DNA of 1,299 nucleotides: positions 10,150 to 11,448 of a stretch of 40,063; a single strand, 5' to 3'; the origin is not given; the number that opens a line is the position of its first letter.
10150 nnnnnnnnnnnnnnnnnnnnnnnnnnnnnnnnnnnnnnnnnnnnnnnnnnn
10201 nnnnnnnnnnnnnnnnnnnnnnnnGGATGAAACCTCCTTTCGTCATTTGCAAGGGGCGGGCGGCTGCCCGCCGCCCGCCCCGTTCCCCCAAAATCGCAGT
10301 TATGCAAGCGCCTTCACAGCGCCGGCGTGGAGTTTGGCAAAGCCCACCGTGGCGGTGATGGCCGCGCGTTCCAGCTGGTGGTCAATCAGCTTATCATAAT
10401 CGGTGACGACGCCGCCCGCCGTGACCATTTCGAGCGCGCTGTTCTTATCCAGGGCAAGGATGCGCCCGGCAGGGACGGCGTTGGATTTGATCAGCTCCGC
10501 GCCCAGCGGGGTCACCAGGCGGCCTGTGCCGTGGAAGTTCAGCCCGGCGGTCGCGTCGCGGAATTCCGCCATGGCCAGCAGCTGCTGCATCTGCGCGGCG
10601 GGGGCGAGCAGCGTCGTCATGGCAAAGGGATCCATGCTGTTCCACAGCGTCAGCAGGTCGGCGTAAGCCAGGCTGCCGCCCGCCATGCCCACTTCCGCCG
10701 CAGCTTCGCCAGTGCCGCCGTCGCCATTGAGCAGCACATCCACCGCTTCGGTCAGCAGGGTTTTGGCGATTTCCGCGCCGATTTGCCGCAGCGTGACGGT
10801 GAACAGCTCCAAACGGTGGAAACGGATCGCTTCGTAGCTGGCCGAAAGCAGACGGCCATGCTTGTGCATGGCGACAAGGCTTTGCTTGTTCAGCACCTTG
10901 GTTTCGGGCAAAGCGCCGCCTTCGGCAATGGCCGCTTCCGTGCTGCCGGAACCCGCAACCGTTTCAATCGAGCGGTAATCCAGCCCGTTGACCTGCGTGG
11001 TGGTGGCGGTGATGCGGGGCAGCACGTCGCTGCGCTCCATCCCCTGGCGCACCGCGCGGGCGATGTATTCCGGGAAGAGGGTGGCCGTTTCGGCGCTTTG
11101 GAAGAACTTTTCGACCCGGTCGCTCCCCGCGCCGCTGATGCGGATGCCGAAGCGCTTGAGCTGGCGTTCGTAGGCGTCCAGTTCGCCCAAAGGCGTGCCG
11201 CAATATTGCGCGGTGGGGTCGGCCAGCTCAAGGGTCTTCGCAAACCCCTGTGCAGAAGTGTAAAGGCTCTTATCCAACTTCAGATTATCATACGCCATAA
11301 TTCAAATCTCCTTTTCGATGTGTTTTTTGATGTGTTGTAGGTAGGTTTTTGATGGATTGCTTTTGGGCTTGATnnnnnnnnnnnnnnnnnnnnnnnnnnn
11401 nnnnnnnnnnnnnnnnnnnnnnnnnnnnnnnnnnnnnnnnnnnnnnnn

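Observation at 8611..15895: Orphan tail-less phage head and DNA-packaging module embedded between housekeeping genes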

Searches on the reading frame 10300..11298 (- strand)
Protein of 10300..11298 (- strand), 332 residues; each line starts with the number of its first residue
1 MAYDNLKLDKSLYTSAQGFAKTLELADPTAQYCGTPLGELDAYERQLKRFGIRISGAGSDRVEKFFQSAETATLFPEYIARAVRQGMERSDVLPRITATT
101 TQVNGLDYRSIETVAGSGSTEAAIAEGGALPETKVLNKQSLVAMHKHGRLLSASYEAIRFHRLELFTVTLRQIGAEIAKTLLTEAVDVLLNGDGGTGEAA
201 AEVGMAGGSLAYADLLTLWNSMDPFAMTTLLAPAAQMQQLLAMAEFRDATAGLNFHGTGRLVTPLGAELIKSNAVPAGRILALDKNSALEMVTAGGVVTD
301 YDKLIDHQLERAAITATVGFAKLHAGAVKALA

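Call 3: search_protein_families(library=pfam, proteins=[window:10300-11298:-], max_evalue=0.01)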
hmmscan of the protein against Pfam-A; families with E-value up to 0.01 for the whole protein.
window:10300-11298:- (332 aa): 1 family
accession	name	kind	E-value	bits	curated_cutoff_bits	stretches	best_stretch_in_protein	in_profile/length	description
PF25209.1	Phage_capsid_4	-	3.5e-17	64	27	1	65-323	3-244/262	Phage capsid protein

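Call 4: search_protein_families(library=phrogs, proteins=[window:10300-11298:-], max_evalue=0.01)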
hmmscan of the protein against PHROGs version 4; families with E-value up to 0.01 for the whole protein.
window:10300-11298:- (332 aa): 5 families
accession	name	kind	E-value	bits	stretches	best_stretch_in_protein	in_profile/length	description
phrog_3922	-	head and packaging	3.1e-83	281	1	3-331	9-357/362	major head protein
phrog_5383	-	unknown function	7e-13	49.1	1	35-327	47-352/505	-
phrog_544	-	head and packaging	9.1e-10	39.4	1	120-299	59-241/282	major head protein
phrog_1650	-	head and packaging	4.8e-05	23.8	1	76-288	26-252/300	major head protein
phrog_133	-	head and packaging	0.0023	17.6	1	74-191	386-502/668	head maturation protease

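Call 11: find_homologous_proteins(query=window:10300-11298:-, max_evalue=0.00001)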
Query window:10300-11298:- (332 aa): 7947 proteins with E <= 0.00001 among 8000 candidates; the best 120 are listed.
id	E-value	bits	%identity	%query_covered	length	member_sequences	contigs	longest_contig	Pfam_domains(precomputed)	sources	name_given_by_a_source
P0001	8.6e-208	706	100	100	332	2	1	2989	PF25209.3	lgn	-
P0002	1.7e-163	561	78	100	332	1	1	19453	PF25209.3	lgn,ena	-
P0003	7.6e-162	556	78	100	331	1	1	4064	PF25209.3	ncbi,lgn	-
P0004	3.8e-152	524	73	100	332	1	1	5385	PF25209.3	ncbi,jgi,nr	ncbi:MAG: phage major capsid protein [Oscillospiraceae bacterium]|jgi:hypothetical protein|nr:phage 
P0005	4.1e-152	524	77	100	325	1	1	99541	PF25209.3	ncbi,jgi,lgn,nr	ncbi:MAG: phage major capsid protein [Oscillospiraceae bacterium]|jgi:hypothetical protein|nr:phage 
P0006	3.8e-139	481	67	100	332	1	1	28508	PF25209.3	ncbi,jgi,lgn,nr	ncbi:MAG: phage major capsid protein [Oscillospiraceae bacterium]|jgi:hypothetical protein|nr:phage 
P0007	9.0e-134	463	66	98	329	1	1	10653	PF25209.3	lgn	-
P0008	5.3e-133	461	-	-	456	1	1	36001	PF25209.3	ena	-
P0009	7.8e-132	457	65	98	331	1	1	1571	PF25209.3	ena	-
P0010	1.8e-130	453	64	100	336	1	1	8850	PF25209.3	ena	-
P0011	6.2e-130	451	67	98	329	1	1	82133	PF25209.3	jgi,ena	-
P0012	1.7e-129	449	63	100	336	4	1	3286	PF25209.3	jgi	-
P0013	3.9e-129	448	64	100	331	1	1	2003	PF25209.3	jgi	jgi:hypothetical protein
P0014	4.4e-129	448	66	98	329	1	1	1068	PF25209.3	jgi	jgi:hypothetical protein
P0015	4.5e-129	448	64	100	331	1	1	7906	PF25209.3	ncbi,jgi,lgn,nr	ncbi:MAG: phage major capsid protein [Oscillospiraceae bacterium]|jgi:hypothetical protein|nr:phage 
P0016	6.0e-129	448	65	100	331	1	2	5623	PF25209.3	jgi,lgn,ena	-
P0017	9.8e-129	447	65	100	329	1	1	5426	PF25209.3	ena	-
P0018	1.5e-128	446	65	98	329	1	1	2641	PF25209.3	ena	-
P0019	4.7e-128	445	66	98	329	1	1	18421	PF25209.3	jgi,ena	-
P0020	1.6e-127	443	62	100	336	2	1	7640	PF25209.3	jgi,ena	-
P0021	1.8e-127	443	65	99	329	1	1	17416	PF25209.3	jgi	-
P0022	2.0e-127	443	65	98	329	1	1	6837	PF25209.3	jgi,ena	-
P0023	2.4e-127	442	63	100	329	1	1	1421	PF25209.3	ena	-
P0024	3.3e-127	442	64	98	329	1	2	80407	PF25209.3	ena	-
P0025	5.0e-127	441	65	98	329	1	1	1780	PF25209.3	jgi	jgi:hypothetical protein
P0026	9.7e-127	440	65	98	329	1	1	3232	PF25209.3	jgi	-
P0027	1.8e-126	440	65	98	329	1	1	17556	PF25209.3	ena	-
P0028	3.5e-126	439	63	98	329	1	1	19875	PF25209.3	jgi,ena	-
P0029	3.5e-126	439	65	98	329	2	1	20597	PF25209.3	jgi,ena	-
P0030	5.5e-126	438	64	98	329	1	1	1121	PF25209.3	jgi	-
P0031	6.8e-126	438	65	98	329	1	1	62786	PF25209.3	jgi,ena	-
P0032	6.1e-125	434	63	100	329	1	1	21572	PF25209.3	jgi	-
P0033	1.5e-124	433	64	98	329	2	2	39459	PF25209.3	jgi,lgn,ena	-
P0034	2.1e-124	433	65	98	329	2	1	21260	PF25209.3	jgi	-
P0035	2.9e-124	432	64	98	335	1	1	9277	PF25209.3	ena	-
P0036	5.1e-124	431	64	98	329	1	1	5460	PF25209.3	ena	-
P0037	6.8e-124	431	63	98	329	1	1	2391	PF25209.3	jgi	jgi:hypothetical protein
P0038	2.9e-123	429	64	98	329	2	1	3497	PF25209.3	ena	-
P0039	4.6e-121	422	63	98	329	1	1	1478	PF25209.3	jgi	jgi:hypothetical protein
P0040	7.1e-121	421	59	99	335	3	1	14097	PF25209.3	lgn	-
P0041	8.7e-120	418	59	98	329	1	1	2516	PF25209.3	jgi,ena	-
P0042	3.0e-119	416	59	98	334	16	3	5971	PF25209.3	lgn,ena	-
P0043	3.2e-119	416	59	100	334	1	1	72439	PF25209.3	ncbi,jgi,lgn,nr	ncbi:MAG: phage major capsid protein [Oscillospiraceae bacterium]|jgi:hypothetical protein|nr:phage 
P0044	2.8e-118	413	58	100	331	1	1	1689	PF25209.3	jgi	-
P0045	5.0e-118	412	58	99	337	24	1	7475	PF25209.3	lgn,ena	-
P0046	5.2e-118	412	58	99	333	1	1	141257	PF25209.3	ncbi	-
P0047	5.7e-118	412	58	99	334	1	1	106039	PF25209.3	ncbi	-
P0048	6.2e-118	411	58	99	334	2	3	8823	PF25209.3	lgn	-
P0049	7.6e-118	411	58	98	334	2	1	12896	PF25209.3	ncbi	-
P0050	8.3e-118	411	59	99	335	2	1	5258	PF25209.3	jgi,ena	-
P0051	8.7e-118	411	58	98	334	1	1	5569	PF25209.3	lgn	-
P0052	9.3e-118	411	57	99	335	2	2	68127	PF25209.3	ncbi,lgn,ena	-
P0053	1.2e-117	411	59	99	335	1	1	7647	PF25209.3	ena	-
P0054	1.3e-117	410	55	99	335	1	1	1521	PF25209.3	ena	-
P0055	2.1e-117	410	58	99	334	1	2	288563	PF25209.3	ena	-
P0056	2.5e-117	410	57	99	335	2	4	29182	PF25209.3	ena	-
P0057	3.0e-117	409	57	99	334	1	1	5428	PF25209.3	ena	-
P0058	3.7e-117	409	56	99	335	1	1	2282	PF25209.3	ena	-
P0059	6.1e-117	408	56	99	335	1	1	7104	PF25209.3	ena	-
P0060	1.2e-116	407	57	99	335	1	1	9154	PF25209.3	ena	-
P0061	1.2e-116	407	58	99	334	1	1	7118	PF25209.3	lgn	-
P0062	1.6e-116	407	58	98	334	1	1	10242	PF25209.3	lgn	-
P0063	1.6e-116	407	56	99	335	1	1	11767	PF25209.3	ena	-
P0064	1.6e-116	407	56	100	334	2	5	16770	PF25209.3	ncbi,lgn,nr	ncbi:MAG: phage major capsid protein [Clostridiales bacterium]|nr:phage major capsid protein [Clostr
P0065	1.7e-116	407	58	99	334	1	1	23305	PF25209.3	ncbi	-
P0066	2.0e-116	407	57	99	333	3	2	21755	PF25209.3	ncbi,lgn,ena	-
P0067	2.1e-116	406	57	99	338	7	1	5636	PF25209.3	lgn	-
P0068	2.2e-116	406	56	99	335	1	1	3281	PF25209.3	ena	-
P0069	2.6e-116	406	56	99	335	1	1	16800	PF25209.3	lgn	-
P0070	2.6e-116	406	56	99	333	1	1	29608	PF25209.3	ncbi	-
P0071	2.7e-116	406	58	99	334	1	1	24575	PF25209.3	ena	-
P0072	2.7e-116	406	56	99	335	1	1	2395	PF25209.3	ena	-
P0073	3.6e-116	406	57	100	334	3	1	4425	PF25209.3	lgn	-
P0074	3.7e-116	406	57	99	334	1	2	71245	PF25209.3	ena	-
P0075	4.0e-116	406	56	99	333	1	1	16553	PF25209.3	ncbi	-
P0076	4.3e-116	405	58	99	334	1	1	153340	PF25209.3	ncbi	-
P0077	4.4e-116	405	56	99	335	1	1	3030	PF25209.3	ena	-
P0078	4.4e-116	405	57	99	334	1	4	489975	PF25209.3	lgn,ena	-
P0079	4.4e-116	405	58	99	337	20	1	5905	PF25209.3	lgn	-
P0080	4.9e-116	405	58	99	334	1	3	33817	PF25209.3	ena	-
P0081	5.0e-116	405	57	99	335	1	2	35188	PF25209.3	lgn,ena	-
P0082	5.5e-116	405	57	99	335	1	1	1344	PF25209.3,PF05065.20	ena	-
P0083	6.1e-116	405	57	99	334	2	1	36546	PF25209.3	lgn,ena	-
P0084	6.3e-116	405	56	99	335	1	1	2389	PF25209.3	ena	-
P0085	6.5e-116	405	57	99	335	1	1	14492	PF25209.3,PF05065.20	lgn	-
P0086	7.0e-116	405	57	99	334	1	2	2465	PF25209.3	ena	-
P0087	7.3e-116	405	56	99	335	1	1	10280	PF25209.3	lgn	-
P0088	8.1e-116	405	56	99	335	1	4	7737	PF25209.3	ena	-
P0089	9.5e-116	404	57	100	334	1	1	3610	PF25209.3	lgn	-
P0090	1.0e-115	404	55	99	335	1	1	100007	PF25209.3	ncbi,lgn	-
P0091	1.1e-115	404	56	99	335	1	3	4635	PF25209.3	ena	-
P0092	1.1e-115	404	56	99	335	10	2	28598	PF25209.3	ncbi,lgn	-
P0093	1.2e-115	404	56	99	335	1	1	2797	PF25209.3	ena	-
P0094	1.2e-115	404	57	99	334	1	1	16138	PF25209.3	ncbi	-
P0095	1.2e-115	404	58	99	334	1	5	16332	PF25209.3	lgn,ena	-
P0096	1.2e-115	404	57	99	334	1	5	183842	PF25209.3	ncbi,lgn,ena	-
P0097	1.3e-115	404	56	99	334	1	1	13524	PF25209.3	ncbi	-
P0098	1.4e-115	404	55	99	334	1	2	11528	PF25209.3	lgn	-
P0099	1.6e-115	404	58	99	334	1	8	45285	PF25209.3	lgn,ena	-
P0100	1.8e-115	403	55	99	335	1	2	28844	PF25209.3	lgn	-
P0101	1.9e-115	403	56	99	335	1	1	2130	PF25209.3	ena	-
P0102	2.0e-115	403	56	99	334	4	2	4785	PF25209.3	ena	-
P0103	2.0e-115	403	56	99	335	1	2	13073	PF25209.3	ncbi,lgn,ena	-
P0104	2.1e-115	403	57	99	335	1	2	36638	PF25209.3,PF05065.20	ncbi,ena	-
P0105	2.3e-115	403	56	99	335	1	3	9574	PF25209.3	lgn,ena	-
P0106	2.3e-115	403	57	99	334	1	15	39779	PF25209.3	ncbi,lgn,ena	-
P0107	2.3e-115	403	56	99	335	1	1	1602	PF25209.3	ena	-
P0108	2.4e-115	403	56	99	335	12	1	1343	PF25209.3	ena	-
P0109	2.5e-115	403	56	99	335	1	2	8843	PF25209.3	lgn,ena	-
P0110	2.5e-115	403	56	99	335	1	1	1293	PF25209.3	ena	-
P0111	2.5e-115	403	56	99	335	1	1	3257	PF25209.3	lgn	-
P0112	2.5e-115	403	56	99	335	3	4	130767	PF25209.3,PF05065.20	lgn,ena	-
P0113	3.0e-115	403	56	99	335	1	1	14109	PF25209.3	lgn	-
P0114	3.1e-115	403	56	99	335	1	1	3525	PF25209.3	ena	-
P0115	3.1e-115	403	57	99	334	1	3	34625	PF25209.3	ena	-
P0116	3.3e-115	403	56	99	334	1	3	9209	PF25209.3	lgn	-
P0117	3.3e-115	403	56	99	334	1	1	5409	PF25209.3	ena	-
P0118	3.3e-115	403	57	100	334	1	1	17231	PF25209.3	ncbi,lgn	-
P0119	3.4e-115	403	56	99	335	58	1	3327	PF25209.3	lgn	-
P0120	3.4e-115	403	56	99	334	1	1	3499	PF25209.3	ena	-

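Call 13: find_encoding_contigs(protein=P0005, flank=10000, max_places=3)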
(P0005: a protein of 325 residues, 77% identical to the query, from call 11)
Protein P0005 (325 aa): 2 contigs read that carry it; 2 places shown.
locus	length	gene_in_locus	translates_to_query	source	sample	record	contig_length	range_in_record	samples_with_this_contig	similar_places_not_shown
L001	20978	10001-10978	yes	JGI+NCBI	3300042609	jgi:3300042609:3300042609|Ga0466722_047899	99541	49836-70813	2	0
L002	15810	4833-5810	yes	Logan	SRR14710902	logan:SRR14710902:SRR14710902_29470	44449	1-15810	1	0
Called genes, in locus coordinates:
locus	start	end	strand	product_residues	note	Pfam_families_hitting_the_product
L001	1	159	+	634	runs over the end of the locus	PF01134:GIDA, PF21680:GIDA_C_1st, PF13932:SAM_GIDA_C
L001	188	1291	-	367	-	-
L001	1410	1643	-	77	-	-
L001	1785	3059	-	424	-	PF02844:GARS_N, PF01071:GARS_A, PF02786:CPSase_L_D2 (faint), PF02843:GARS_C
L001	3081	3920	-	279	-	PF02361:CbiQ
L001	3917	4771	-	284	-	PF00005:ABC_tran, PF13191:AAA_16 (weak), PF13481:AAA_25 (faint), PF13555:AAA_29 (faint), PF02463:SMC_N (faint), PF13304:AAA_21 (faint)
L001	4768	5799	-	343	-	PF00005:ABC_tran, PF02463:SMC_N (weak)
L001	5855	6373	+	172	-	PF03592:Terminase_2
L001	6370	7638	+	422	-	PF03237:Terminase_6N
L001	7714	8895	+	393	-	-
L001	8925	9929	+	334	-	-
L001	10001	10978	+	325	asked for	PF25209:Phage_capsid_4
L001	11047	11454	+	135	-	-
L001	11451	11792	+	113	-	-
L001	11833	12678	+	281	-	-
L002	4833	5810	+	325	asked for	PF25209:Phage_capsid_4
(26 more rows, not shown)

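Call 14: find_encoding_contigs(protein=P0078, flank=10000, max_places=3)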
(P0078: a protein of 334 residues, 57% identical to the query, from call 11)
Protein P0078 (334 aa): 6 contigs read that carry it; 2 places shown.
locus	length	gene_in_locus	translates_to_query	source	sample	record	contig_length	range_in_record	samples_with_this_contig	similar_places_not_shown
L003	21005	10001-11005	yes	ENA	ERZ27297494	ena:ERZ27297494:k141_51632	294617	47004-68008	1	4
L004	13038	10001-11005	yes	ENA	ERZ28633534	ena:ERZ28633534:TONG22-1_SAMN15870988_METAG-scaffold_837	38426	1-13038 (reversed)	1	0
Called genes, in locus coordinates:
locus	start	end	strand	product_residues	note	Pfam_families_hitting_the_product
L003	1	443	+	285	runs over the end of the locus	-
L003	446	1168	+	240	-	PF07947:YhhN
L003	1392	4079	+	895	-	PF00690:Cation_ATPase_N, PF00122:E1-E2_ATPase, PF00702:Hydrolase, PF13246:Cation_ATPase, PF00689:Cation_ATPase_C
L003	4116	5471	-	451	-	PF03448:MgtE_N, PF00571:CBS, PF01769:MgtE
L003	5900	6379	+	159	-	PF03592:Terminase_2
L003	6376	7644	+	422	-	PF03237:Terminase_6N, PF04466:Terminase_3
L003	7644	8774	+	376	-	PF04860:Phage_portal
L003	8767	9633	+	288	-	-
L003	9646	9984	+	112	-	-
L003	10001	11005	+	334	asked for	PF25209:Phage_capsid_4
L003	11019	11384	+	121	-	-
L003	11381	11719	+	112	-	-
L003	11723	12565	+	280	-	-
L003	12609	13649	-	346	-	PF14751:DUF4474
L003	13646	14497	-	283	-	-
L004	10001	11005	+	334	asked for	PF25209:Phage_capsid_4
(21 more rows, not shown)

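Call 32: find_related_loci(query=A3, collection=genome_contigs, flank=10000)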
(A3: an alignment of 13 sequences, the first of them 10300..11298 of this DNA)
Query A3 (332 aa) in genome_contigs; peptide patterns used: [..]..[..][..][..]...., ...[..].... (x = any residue, [..] = any of these).
599 stretches matched a pattern (row limit reached: there are more); 553 encode a relative of the query (tblastn E <= 1e-3); the best 80 are kept; 80 distinct loci.
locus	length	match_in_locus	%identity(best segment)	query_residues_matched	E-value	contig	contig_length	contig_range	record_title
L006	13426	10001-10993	58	3-332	7e-132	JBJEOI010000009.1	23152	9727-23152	MAG: Acutalibacteraceae bacterium isolate SARD02_bin.027 NODE_1275_length_23152_cov_10.769407, whole genome shotgun sequ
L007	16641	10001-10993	56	3-332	5e-126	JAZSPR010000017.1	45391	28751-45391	MAG: Acutalibacteraceae bacterium isolate T1900044545_TS20190011.MAGScoT_cleanbin_000045 SGB_129_k141_2877149, whole gen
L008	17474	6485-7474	58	3-332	9e-126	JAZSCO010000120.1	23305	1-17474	MAG: Acutalibacteraceae bacterium isolate T1900044915_TS20190381.MAGScoT_cleanbin_000012 SGB_3328_k141_1015603, whole ge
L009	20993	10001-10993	55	3-332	5e-125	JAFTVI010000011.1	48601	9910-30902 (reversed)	MAG: Clostridia bacterium isolate RGIG4183 Roe_deer_Colon-2__c1121, whole genome shotgun sequence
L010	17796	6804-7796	56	3-332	6e-125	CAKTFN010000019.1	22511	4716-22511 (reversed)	MAG: uncultured Eubacteriales bacterium isolate REFINED_METABAT215_TOP10_CONTIGS_1500_ASSEMBLY_K77_MERGED__Hadza_PheChl_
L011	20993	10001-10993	54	3-332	5e-125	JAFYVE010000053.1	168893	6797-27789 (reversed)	MAG: Clostridia bacterium isolate RGIG7451 Water_buffalos_Colon-1__c932269, whole genome shotgun sequence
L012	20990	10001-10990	57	3-332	3e-124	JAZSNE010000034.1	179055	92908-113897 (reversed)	MAG: Acutalibacteraceae bacterium isolate T1900044552_TS20190018.MAGScoT_cleanbin_000014 SGB_248_k141_295557, whole geno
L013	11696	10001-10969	63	1-331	2e-124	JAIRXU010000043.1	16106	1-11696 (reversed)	MAG: Oscillospiraceae bacterium isolate Gsp477_bin18 k119_1355985, whole genome shotgun sequence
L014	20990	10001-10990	56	3-332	6e-124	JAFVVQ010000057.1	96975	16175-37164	MAG: Clostridia bacterium isolate RGIG5436 Sheep_Colon-4__c960796, whole genome shotgun sequence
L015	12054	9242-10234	55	3-332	1e-123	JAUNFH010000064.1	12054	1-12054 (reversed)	MAG: Clostridia bacterium isolate S25M_St_metabat_45 NODE_2384_length_12054_cov_5.780648, whole genome shotgun sequence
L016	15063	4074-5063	57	3-332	2e-123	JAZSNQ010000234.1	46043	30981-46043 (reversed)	MAG: Acutalibacteraceae bacterium isolate T1900044550_TS20190016.MAGScoT_cleanbin_000048 SGB_218_k141_2807736, whole gen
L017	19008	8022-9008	58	3-331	2e-124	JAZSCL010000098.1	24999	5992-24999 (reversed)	MAG: Acutalibacteraceae bacterium isolate T1900044916_TS20190382.MAGScoT_cleanbin_000022 SGB_3335_k141_3200276, whole ge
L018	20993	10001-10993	58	2-332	2e-123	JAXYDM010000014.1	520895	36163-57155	MAG: bacterium isolate P054L1-39 NODE_2_length_520895_cov_18.634446, whole genome shotgun sequence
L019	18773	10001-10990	56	3-331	4e-123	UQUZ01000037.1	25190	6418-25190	uncultured Ruminococcaceae bacterium isolate UMGS668 genome assembly, contig: NODE_1531_length_25190_cov_4.823394, whole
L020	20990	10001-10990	56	3-332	6e-123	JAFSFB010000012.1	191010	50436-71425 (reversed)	MAG: Clostridia bacterium isolate RGIG3084 Goat_Rectum-5__c199, whole genome shotgun sequence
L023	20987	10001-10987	56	3-331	1e-122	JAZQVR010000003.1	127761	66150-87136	MAG: Acutalibacteraceae bacterium isolate T1900045168_TC20190162.MAGScoT_cleanbin_000004 SGB_5173_k141_2303796, whole ge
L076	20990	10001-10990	53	3-331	3e-119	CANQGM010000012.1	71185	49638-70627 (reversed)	MAG: uncultured Clostridia bacterium isolate Lapin-027__bin28 genome assembly, contig: Lapin-027__NODE_260_length_71185_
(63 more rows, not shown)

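Call 40: search_protein_families(library=ncbifam, proteins=[window:10300-11298:-], max_evalue=0.01)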
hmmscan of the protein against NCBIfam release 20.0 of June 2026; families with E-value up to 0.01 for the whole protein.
window:10300-11298:- (332 aa): 0 families

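Call 44: search_protein_families(library=phrogs, proteins=[L076:11664-12143:+, L076:12085-12510:+, L076:12650-13165:+, L076:13159-14100:+, L076:14076-14435:+, L076:14432-14764:+, L076:14764-15822:+, L076:15822-16301:+, L019:16649-17182:+, L076:9639-9974:+], max_evalue=0.01)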
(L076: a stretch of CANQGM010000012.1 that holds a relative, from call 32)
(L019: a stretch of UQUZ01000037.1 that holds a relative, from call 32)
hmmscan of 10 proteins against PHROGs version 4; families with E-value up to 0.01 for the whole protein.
L076:11664-12143:+ (159 aa): 0 families

L076:12085-12510:+ (141 aa): 1 family
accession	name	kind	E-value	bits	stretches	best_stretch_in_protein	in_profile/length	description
phrog_27038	-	unknown function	4.5e-06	27.6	1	26-138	6-124/129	-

L076:12650-13165:+ (171 aa): 2 families
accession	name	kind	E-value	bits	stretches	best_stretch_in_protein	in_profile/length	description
phrog_184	-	tail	0.00085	19.6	1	7-81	13-86/411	baseplate hub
phrog_1274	-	lysis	0.0024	18.7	1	126-153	25-52/70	lysM motif protein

L076:13159-14100:+ (313 aa): 1 family
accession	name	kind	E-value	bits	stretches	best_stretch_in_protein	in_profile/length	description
phrog_177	-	tail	3.4e-12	47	1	24-306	97-404/623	baseplate hub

L076:14076-14435:+ (119 aa): 2 families
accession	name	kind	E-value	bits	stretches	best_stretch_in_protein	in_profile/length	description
phrog_25991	-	unknown function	2.3e-09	38.5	1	19-116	9-108/124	-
phrog_5226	-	unknown function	0.0016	19.1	1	30-118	11-105/162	-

L076:14432-14764:+ (110 aa): 1 family
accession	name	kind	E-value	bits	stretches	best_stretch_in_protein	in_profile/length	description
phrog_120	-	tail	0.0044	17.9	1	1-77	55-135/303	baseplate wedge subunit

L076:14764-15822:+ (352 aa): 7 families
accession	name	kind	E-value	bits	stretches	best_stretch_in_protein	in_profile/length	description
phrog_6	-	tail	1.6e-64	219.5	1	3-351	71-405/548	baseplate wedge subunit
phrog_1608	-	tail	8.1e-20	72.1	1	170-344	2-183/192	tail protein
phrog_2103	-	tail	2.1e-14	54.3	1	17-160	22-157/162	baseplate protein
phrog_4226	-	tail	1.3e-07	32.2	1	174-321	43-194/228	baseplate protein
phrog_21670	-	unknown function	0.00014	22.5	1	7-133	16-140/152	-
phrog_31189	-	tail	0.0016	18.1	0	169-266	262-357/662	baseplate protein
phrog_34452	-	unknown function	0.0056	17.4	0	7-136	17-140/175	-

L076:15822-16301:+ (159 aa): 2 families
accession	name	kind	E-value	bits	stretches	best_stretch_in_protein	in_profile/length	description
phrog_521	-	tail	3.3e-11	43.5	1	27-157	46-177/534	tail protein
phrog_203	-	tail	7e-05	23.1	1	2-115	10-125/224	baseplate wedge subunit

L019:16649-17182:+ (177 aa): 1 family
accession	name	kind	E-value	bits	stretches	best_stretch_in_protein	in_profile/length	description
phrog_33092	-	unknown function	8.8e-05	21.6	1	24-58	1-35/998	-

L076:9639-9974:+ (111 aa): 2 families
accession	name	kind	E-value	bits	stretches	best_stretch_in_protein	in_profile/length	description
phrog_4588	-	head and packaging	2.2e-20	73.7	1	1-111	4-121/121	virion structural protein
phrog_673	-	head and packaging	0.0018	19.3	1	23-108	31-110/260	head scaffolding protein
